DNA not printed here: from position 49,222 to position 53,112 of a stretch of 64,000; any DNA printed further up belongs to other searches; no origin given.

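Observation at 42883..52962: DUF499 ATPase - small ORF - DUF1156 adenine methyltransferase - PLD/SNF2 helicase: restriction-like three-component module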

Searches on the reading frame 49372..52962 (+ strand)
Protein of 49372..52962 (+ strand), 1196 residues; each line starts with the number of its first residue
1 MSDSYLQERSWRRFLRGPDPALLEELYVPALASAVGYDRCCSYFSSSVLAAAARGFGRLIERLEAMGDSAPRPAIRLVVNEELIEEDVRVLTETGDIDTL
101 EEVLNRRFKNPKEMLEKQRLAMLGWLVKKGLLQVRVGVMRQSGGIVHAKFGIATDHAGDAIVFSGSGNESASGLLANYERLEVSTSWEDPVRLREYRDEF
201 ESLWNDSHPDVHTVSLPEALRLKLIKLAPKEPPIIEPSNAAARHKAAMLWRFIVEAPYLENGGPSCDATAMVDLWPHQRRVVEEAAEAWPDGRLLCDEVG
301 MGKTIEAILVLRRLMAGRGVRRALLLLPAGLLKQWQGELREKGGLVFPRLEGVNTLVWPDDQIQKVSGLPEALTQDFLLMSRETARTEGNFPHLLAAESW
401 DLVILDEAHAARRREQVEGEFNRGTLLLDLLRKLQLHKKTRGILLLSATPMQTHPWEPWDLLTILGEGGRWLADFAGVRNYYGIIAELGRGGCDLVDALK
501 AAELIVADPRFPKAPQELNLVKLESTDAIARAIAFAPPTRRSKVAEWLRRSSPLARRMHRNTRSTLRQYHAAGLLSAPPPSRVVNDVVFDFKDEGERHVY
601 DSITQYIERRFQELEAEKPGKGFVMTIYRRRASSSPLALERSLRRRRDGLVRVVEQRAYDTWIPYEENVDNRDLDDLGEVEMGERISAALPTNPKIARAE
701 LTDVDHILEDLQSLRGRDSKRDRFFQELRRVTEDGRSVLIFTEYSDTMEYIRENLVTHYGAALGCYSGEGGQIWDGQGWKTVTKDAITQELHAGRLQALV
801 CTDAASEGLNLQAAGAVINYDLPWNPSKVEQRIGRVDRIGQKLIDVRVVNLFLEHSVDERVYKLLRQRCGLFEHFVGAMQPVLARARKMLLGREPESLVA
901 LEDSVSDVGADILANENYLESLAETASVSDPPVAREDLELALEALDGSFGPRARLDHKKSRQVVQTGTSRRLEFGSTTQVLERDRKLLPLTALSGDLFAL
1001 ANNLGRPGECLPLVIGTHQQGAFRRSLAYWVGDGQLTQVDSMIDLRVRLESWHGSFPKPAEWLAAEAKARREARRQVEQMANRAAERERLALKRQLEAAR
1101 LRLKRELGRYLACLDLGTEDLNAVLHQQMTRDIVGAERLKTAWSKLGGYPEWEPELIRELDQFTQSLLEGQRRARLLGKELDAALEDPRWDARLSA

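Call 3: search_protein_families(library=pfam, proteins=[window:49372-52962:+])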
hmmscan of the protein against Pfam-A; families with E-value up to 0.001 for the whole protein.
window:49372-52962:+ (1196 aa): 5 families
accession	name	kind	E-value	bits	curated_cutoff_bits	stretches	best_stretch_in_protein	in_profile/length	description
PF00271.37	Helicase_C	-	2.9e-18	66.6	23.5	1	726-840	8-110/110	Helicase conserved C-terminal domain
PF00176.29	SNF2-rel_dom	-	3.8e-12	46.4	24.9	1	277-467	1-180/290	SNF2-related domain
PF00270.35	DEAD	-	3.2e-06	27.4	26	1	276-451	2-161/167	DEAD/DEAH box helicase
PF04851.21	ResIII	-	9.4e-06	26.1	22.5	1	274-450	4-162/164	Type III restriction enzyme, res subunit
PF13091.12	PLDc_2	-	2.8e-05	24.4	27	1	97-204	48-132/132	PLD-like domain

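Call 4: search_protein_families(library=padloc, proteins=[window:49372-52962:+])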
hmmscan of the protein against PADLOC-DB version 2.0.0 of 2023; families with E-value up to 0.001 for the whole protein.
window:49372-52962:+ (1196 aa): 46 families (the best 25 are shown)
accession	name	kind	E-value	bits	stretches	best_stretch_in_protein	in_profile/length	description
PDLC02193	PLD_Helicase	-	1.2e-67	226.9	2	697-869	648-827/905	-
PDLC02707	PbeA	-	1.4e-59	200.4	1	15-415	11-394/672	PbeA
PDLC02500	BrxHI|BrxHII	-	4.9e-53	178.9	2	585-870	332-603/933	BrxHI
PDLC02704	PbeA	-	9e-53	177.8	1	21-411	16-395/682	PbeA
PDLC02621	DrmD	-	3.1e-51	172.7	2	581-883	355-674/1040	DrmD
PDLC02623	DrmD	-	1.4e-49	166.7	2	400-889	240-673/1040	DrmD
PDLC02619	DrmD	-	4.6e-49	165.3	2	782-881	477-575/872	DrmD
PDLC00659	HmaA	-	2.3e-46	156.2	2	580-865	325-635/1176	SNF2 helicase / DEAD-box helicase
PDLC02504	BrxHI|BrxHII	-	1.5e-41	140.3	2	580-870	328-611/971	BrxHII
PDLC02703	PbeA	-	2.6e-38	130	1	21-340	16-312/626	PbeA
PDLC02620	DrmD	-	1e-35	121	2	562-867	308-604/1060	DrmD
PDLC02843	DpdE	-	4.5e-33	112.2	2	701-907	533-743/1091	DpdE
PDLC02634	DrmD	-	2.8e-31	106.2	2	270-467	88-273/900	DrmD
PDLC02572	DrmA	-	1.4e-30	104.1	2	588-848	359-630/1043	DrmA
PDLC02840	DpdE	-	8.9e-29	98.4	2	706-891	529-712/1091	DpdE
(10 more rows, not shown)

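Call 16: search_protein_families(library=ncbifam, proteins=[window:49372-52962:+], max_evalue=0.01)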
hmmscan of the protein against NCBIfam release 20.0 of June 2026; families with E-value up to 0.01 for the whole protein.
window:49372-52962:+ (1196 aa): 22 families
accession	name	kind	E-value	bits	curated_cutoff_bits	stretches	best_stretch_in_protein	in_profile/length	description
NF042964.1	phospholipD_antiphage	equivalog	1e-100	338.4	1100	2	24-468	15-428/895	phospholipase D-like domain-containing anti-phage protein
NF038317.1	DISARM_DrmD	equivalog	7.6e-64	216.5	610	2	580-895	338-670/1021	DISARM system SNF2-like helicase DrmD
NF038318.1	DISARM_DrmD_b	equivalog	9.3e-49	166.3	950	2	783-882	475-573/868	DISARM system SNF2-like helicase DrmD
NF041062.1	DpdE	equivalog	2.6e-48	164.7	500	1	270-948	150-753/1048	protein DpdE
NF003426.0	PRK04914.1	equivalog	2.7e-39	135.1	576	2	271-453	151-319/959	RNA polymerase-associated protein RapA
NF058637.1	helic_SCO1167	equivalog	3.5e-20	71.7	1200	2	709-882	753-916/932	SCO1167/SCO6262 family helicase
NF053675.1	pilus_reg_Snf2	equivalog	8.8e-14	50.5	1100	1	718-868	860-1000/1029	pilus expression-regulating Snf2 family helicase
NF010337.0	PRK13766.1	equivalog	8.7e-10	37.3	610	1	732-869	363-494/781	Hef nuclease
NF041790.1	anti-phage_ZorD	equivalog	4.7e-09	34.8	1500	1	714-842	900-1027/1035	type I Zorya anti-phage system protein ZorD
NF053636.1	DDHlcsCsdAPsy1082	equivalog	1.7e-08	33.4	890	1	784-848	282-346/512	DEAD/DEAH box helicase CsdA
NF053631.1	RNA_helic_CshA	equivalog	5.6e-08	32.1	646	1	784-849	276-341/434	degradosome RNA helicase CshA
NF008394.0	PRK11192.1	equivalog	6.2e-08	31.9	507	1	787-850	289-352/441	ATP-dependent RNA helicase SrmB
NF002340.1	PRK01297.1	equivalog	6e-07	28.6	564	1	724-845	239-349/372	ATP-dependent RNA helicase RhlB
NF003419.0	PRK04837.1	equivalog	7.6e-07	28.2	588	1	786-844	297-355/424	ATP-dependent RNA helicase RhlB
NF008744.0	PRK11776.1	equivalog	1e-06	27.6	524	1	789-848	286-345/460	ATP-dependent RNA helicase DbpA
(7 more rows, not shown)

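Call 28: search_solved_structures(query=window:49372-52962:+, max_evalue=0.00001)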
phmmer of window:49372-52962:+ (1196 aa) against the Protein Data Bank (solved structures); distinct sequences matched with E-value up to 0.00001: 74 (the best 60 are shown).
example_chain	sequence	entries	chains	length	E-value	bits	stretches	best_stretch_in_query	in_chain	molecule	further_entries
8so8_A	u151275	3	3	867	8.7e-24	86.7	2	273-455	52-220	RNA polymerase-associated protein RapA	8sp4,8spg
4s20_K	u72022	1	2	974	1.1e-23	86.3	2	273-455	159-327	RNA polymerase-associated protein RapA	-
6bog_A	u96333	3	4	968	1.2e-23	86.2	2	273-455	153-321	RNA polymerase-associated protein RapA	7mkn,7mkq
7m8e_F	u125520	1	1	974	1.2e-23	86.2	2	273-455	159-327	RNA polymerase-associated protein RapA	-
8t0l_F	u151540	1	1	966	8.6e-23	83.4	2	273-455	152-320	RNA polymerase-associated protein RapA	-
7ux9_P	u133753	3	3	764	9.6e-12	46.8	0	799-901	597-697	ATP-dependent DNA helicase DDM1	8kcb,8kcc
8wh5_K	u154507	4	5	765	9.7e-12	46.8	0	799-901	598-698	ATP-dependent DNA helicase DDM1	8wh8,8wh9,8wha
8j90_K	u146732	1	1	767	9.8e-12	46.8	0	799-901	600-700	ATP-dependent DNA helicase DDM1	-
8skz_A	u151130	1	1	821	1.3e-11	46.4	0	799-901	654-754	ATP-dependent DNA helicase DDM1,Lymphoid-specific helicase chimera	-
6ne3_W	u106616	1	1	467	1.1e-10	43.3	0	781-866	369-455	SWI/SNF-related matrix-associated actin-dependent regulator of chromatin subfamily A membe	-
6iy2_O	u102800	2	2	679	1.3e-10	43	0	799-863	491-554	Transcription regulatory protein SNF2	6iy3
6iro_L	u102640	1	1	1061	1.3e-10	43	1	794-873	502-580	ISWI chromatin-remodeling complex ATPase ISW1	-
6jyl_K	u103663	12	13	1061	1.3e-10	43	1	794-873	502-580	ISWI chromatin-remodeling complex ATPase ISW1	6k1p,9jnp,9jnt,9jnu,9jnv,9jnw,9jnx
7x3t_V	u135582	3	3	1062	1.3e-10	43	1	794-873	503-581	ISWI chromatin-remodeling complex ATPase ISW1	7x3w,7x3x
9lj2_K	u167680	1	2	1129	1.6e-10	42.8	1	794-873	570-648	ISWI chromatin-remodeling complex ATPase ISW1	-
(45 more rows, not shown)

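Call 32: search_dna_similar(query=window:49372-52962:+, collection=plasmids, mode=protein, max_rows=25, max_evalue=1e-20)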
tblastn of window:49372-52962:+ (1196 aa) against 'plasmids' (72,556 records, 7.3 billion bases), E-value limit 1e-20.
Records with a match: 69; places in all: 74; records where one place covers at least 80% of the query: 2.
Best place of each record, by identity: <60% 69.
By first word of the organism name: Acinetobacter 7; Leptolyngbya 6; Nostoc 4; Haloarcula 4; Halobacterium 4; Aminobacter 3; Rhodococcus 3; Haloplanus 3; Roseomonas 2; Sinorhizobium 2; and 26 more.
By predicted mobility (MOB-suite, as given by PLSDB): non-mobilizable 49; conjugative 13; mobilizable 7.
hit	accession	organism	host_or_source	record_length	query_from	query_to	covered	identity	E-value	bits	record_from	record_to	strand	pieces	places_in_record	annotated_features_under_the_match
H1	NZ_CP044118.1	Roseomonas mucosa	Homo sapiens,clinical isolate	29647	4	1054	88%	52.4%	0e+0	900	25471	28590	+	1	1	helicase-related protein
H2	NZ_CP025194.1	Roseomonas mucosa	Homo sapiens,clinical, human skin, ...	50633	4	1054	88%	52.4%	0e+0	900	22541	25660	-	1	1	helicase-related protein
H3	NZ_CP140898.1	Sinorhizobium medicae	Medicago lupulina,whole organism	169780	4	917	76%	32.8%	8e-95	343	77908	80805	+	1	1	helicase-related protein | DUF1156 domain-containing protein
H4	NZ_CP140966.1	Sinorhizobium medicae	Medicago lupulina,whole organism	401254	4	917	76%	32.8%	8e-95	343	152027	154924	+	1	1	helicase-related protein | DUF1156 domain-containing protein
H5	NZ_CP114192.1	Aminobacter sp. NyZ550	-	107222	4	906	76%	32.9%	2e-94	341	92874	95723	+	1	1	SNF2-related protein | DUF1156 domain-containing protein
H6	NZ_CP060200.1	Aminobacter sp. MDW-2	cell culture,soil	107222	4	906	76%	32.9%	2e-94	341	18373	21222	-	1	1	SNF2-related protein | DUF1156 domain-containing protein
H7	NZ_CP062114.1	Aminobacter sp. SR38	bacterial pure culture,soil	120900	4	906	76%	32.9%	2e-94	341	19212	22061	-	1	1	SNF2-related protein | DUF1156 domain-containing protein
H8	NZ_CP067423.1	Skermanella sp. TT6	Homo sapiens,single cell,skin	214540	4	906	76%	32.9%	2e-94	341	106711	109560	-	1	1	SNF2-related protein | DUF1156 domain-containing protein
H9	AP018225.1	Nostoc linckia NIES-25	-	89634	6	916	76%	32.0%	2e-107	381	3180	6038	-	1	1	helicase-like protein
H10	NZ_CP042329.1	Euhalothece natronophila Z-M001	cell culture,soda lake Magadi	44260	6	884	73%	33.1%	2e-115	405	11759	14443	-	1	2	helicase-related protein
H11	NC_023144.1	Rhodococcus pyridinivorans SB3094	-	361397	18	890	73%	33.2%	5e-106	377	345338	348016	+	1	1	SNF2-related protein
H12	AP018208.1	Calothrix brevissima NIES-22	-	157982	6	907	73%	33.0%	2e-77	407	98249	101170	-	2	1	helicase-like protein (x2)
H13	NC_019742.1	Allocoleopsis franciscana PCC 7113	-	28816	6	886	71%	33.6%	1e-79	421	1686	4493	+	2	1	SNF2-related protein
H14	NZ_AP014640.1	Leptolyngbya boryana IAM M-101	-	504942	6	886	74%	32.3%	1e-112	396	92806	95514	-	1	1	SNF2-related protein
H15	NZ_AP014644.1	Leptolyngbya boryana dg5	-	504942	6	886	74%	32.3%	1e-112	396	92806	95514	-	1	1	SNF2-related protein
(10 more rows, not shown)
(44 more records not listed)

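Call 34: get_annotated_region(hit=H1, flank=9000)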
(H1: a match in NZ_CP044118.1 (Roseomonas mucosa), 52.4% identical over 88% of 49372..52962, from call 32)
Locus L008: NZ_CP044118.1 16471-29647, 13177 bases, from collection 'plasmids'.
description: Roseomonas mucosa strain FDAARGOS_658 plasmid unnamed1
organism: Roseomonas mucosa (NCBI taxid 207340)
taxonomy: Bacteria; Pseudomonadota; Alphaproteobacteria; Rhodospirillales; Acetobacteraceae; Roseomonas; Roseomonas mucosa
host: -; source: Homo sapiens,clinical isolate; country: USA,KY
typing (MOB-suite, as given by PLSDB): non-mobilizable
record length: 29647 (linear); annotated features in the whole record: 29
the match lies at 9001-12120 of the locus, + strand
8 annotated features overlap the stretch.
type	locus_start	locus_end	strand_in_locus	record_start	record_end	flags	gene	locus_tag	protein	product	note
CDS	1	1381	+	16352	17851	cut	istA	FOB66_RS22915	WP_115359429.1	IS21 family transposase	-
CDS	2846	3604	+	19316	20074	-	-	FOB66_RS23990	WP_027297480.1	HNH endonuclease signature motif containing protein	-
CDS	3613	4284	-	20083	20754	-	-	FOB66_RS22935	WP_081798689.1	hypothetical protein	-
CDS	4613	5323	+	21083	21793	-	-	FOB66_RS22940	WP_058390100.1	IS6 family transposase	-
CDS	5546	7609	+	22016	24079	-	-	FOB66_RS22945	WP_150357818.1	DUF1156 domain-containing protein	-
CDS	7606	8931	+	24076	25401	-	-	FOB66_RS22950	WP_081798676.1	MBL fold metallo-hydrolase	-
CDS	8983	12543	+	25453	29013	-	-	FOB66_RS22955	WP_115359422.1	helicase-related protein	-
CDS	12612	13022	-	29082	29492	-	-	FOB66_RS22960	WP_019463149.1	type II toxin-antitoxin system VapC family toxin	-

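Call 35: get_annotated_region(hit=H5, flank=9000)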
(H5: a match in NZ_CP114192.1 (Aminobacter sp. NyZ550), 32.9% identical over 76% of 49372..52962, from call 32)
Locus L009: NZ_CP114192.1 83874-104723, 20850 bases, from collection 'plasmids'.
description: Aminobacter sp. NyZ550 plasmid pMET2, complete sequence
organism: Aminobacter sp. NyZ550 (NCBI taxid 2979870)
taxonomy: Bacteria; Pseudomonadota; Alphaproteobacteria; Hyphomicrobiales; Phyllobacteriaceae; Aminobacter; Aminobacter sp. NyZ550
host: -; source: -; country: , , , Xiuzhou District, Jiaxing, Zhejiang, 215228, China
typing (MOB-suite, as given by PLSDB): non-mobilizable
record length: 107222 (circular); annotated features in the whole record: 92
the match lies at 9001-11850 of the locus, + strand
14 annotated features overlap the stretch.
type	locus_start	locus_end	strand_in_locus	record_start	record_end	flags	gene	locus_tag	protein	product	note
CDS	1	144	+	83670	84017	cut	-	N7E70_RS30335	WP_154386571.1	hypothetical protein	-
CDS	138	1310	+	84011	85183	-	-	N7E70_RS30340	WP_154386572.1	DUF4417 domain-containing protein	-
CDS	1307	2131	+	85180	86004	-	-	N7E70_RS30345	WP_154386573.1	hypothetical protein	-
CDS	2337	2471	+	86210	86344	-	-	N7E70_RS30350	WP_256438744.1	hypothetical protein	-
CDS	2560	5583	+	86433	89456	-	-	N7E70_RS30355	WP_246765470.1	DUF499 domain-containing protein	-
CDS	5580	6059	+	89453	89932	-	-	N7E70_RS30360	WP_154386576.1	hypothetical protein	-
CDS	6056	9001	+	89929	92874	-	-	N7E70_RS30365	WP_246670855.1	DUF1156 domain-containing protein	-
CDS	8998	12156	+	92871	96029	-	-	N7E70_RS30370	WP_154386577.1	SNF2-related protein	-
CDS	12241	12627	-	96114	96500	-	-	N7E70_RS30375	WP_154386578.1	thermonuclease family protein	-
CDS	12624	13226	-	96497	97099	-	-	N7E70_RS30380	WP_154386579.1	TraH family protein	GO:0000160 - phosphorelay signal transduction system [Evidence IEA]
CDS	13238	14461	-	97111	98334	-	-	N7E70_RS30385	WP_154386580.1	conjugal transfer protein TraB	-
CDS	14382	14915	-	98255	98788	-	traF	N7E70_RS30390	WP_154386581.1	conjugative transfer signal peptidase TraF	-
CDS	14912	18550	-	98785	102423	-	traA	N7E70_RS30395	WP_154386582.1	Ti-type conjugative transfer relaxase TraA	-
CDS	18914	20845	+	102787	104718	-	traG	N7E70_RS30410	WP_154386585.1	Ti-type conjugative transfer system protein TraG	-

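Call 36: get_annotated_region(hit=H10, flank=9000)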
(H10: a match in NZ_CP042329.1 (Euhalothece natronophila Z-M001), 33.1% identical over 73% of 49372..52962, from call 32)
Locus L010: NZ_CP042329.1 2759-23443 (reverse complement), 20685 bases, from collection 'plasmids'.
description: Euhalothece natronophila Z-M001 plasmid pEu3, complete sequence
organism: Euhalothece natronophila Z-M001 (NCBI taxid 522448)
taxonomy: Bacteria; Cyanobacteriota; Cyanophyceae; Chroococcales; Halothecacae; Euhalothece; Euhalothece natronophila; Euhalothece natronophila Z-M001
host: -; source: cell culture,soda lake Magadi; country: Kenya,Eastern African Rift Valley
typing (MOB-suite, as given by PLSDB): non-mobilizable
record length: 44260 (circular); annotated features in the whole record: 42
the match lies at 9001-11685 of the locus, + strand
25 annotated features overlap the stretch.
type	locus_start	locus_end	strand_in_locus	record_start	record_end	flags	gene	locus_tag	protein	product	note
CDS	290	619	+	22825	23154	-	-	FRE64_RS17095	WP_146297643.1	hypothetical protein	-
CDS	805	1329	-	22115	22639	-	-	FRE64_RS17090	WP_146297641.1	hypothetical protein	-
CDS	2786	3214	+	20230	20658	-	-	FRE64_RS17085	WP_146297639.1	hypothetical protein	-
CDS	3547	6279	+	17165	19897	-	-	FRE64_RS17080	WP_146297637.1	DUF1156 domain-containing protein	-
CDS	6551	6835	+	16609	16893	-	-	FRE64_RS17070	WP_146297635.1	transcriptional regulator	-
CDS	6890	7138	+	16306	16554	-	-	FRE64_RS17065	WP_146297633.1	hypothetical protein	-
CDS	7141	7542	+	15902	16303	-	-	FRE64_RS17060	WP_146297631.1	type II toxin-antitoxin system VapC family toxin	-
CDS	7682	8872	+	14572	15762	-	-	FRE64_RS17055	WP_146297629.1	RNA-guided endonuclease TnpB family protein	-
CDS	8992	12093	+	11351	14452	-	-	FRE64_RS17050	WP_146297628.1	helicase-related protein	-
CDS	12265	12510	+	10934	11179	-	-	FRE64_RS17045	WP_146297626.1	hypothetical protein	-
CDS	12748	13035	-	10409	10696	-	-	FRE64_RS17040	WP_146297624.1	RNA-binding protein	-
CDS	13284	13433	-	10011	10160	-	-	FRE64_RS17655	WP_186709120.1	hypothetical protein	-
CDS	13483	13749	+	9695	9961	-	-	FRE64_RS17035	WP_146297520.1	BrnT family toxin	-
CDS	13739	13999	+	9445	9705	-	-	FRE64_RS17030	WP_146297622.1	BrnA antitoxin family protein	-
CDS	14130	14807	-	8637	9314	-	-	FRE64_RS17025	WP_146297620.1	site-specific integrase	GO:0015074 - DNA integration [Evidence IEA]; GO:0006310 - DNA recombination [Evidence IEA]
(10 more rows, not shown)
